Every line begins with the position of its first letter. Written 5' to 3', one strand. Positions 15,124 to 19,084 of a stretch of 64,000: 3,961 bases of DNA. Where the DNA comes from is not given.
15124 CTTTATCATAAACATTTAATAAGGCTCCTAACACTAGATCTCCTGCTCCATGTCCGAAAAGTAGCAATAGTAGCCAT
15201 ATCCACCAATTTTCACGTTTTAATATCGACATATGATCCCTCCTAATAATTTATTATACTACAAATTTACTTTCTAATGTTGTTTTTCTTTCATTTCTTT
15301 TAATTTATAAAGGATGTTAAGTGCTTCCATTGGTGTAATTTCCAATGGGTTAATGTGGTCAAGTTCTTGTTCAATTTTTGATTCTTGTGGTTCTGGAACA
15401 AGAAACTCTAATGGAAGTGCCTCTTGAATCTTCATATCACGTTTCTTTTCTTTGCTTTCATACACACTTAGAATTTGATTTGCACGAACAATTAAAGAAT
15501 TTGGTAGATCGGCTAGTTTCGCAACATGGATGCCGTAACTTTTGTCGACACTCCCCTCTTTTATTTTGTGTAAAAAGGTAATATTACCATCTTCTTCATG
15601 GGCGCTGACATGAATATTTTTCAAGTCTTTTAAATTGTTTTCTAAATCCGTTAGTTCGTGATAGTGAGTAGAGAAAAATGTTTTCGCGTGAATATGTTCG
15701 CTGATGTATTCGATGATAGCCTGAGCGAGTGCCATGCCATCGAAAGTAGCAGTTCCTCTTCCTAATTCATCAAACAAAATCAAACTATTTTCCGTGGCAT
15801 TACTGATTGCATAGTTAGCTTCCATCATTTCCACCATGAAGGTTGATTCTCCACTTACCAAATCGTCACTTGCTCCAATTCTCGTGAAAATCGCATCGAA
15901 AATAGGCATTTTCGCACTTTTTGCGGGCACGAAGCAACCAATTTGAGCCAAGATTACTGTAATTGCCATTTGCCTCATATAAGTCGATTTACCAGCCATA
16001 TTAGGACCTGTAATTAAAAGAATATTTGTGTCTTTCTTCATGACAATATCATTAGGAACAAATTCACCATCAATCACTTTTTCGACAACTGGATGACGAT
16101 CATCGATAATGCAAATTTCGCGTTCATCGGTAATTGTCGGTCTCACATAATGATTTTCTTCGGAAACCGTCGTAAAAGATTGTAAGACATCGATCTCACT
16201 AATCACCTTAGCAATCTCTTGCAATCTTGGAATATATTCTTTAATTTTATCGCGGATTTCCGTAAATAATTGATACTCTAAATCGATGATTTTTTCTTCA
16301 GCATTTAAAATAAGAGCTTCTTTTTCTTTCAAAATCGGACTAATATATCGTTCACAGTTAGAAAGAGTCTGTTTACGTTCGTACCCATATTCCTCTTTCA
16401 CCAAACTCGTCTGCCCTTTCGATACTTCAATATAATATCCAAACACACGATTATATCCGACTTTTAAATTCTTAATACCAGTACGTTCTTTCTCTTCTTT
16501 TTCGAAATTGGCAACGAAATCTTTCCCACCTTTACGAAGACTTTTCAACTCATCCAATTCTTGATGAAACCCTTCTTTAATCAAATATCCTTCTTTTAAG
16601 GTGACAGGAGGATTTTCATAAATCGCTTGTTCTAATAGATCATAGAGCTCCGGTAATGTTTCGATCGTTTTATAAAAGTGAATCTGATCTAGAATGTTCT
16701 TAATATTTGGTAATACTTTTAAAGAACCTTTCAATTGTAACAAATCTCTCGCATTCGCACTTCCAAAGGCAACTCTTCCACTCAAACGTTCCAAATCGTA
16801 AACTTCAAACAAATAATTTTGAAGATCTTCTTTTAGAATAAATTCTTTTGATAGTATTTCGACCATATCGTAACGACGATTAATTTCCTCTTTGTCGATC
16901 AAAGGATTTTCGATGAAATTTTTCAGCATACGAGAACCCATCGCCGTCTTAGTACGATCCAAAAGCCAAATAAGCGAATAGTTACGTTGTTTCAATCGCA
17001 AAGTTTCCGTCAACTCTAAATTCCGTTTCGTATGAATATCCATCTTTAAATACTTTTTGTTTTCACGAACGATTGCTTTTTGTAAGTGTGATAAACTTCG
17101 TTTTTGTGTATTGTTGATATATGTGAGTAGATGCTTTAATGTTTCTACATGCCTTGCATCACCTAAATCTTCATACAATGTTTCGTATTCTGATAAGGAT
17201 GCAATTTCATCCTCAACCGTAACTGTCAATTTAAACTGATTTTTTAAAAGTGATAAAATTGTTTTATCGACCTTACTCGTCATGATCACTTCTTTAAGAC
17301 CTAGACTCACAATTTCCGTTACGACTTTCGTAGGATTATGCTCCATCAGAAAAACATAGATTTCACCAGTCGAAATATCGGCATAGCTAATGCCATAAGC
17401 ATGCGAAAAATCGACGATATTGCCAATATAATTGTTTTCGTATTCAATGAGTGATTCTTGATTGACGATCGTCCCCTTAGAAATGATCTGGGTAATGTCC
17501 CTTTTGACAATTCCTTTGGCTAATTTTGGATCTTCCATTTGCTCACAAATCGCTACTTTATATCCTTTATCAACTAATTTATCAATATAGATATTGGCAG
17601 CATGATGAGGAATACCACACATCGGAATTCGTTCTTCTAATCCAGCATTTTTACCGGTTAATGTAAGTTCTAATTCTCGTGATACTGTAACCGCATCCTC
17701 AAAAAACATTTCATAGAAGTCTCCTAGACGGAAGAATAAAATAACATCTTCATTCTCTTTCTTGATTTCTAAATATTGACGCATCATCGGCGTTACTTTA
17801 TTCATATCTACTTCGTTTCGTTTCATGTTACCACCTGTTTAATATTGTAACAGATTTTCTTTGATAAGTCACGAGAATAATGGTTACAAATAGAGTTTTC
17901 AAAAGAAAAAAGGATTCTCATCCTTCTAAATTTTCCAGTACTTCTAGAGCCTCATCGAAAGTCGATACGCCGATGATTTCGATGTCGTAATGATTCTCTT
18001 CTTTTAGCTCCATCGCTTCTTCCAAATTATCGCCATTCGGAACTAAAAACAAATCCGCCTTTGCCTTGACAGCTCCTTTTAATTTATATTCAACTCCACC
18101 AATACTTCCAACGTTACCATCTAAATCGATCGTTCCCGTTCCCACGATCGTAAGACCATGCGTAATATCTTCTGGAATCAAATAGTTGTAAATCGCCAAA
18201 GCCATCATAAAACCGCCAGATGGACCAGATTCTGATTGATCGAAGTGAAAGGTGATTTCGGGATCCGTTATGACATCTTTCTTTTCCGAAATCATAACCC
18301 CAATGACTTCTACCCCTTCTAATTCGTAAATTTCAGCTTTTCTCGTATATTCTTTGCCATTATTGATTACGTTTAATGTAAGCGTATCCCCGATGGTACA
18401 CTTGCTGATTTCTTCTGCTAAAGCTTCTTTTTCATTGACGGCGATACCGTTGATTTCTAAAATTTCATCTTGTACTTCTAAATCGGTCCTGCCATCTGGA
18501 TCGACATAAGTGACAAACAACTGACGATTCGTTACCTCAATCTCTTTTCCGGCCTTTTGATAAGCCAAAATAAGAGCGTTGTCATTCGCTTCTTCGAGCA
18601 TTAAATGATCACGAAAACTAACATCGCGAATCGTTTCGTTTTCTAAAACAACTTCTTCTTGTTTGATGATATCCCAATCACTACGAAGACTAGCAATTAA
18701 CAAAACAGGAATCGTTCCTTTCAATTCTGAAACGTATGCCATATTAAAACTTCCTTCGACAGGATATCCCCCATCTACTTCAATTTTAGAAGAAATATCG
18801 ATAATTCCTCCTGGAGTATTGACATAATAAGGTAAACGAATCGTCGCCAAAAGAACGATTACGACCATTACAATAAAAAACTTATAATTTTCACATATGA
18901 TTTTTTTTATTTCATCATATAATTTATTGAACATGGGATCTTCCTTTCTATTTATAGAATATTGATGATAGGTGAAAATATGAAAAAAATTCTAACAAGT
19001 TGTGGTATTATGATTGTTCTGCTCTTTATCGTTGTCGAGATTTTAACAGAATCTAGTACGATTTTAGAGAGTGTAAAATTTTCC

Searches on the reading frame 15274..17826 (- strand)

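Call 44: search_protein_families(library=ncbifam, proteins=[window:15274-17826:-], max_evalue=0.001)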
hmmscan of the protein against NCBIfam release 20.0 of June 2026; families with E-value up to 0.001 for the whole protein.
window:15274-17826:- (850 aa): 4 families
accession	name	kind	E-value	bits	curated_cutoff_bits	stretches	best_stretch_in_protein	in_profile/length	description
TIGR01070.1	mutS1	equivalog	0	1066.9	641.7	1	12-843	2-839/840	DNA mismatch repair protein MutS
NF003810.1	PRK05399.1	equivalog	1.5e-299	996.2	480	1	12-788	2-791/793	DNA mismatch repair protein MutS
NF052383.1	ATPase_KamC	equivalog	9.6e-60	202.8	300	1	291-729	11-434/508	lysine 5,6-aminomutase reactivase ATPase KamC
TIGR01069.2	mutS2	equivalog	5e-53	180.6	400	1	514-790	243-513/790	endonuclease MutS2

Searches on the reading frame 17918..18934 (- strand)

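Call 23: search_protein_families(library=pfam, proteins=[window:17918-18934:-], max_evalue=0.001)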
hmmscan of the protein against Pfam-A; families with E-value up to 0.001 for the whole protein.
window:17918-18934:- (338 aa): 2 families
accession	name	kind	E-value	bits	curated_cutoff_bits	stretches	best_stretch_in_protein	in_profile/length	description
PF05362.19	Lon_C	-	1.1e-09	38.6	21.1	1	235-332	107-201/205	Lon protease (S16) C-terminal proteolytic domain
PF13180.12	PDZ_2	-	1.3e-08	35.5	27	1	136-197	18-75/80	PDZ domain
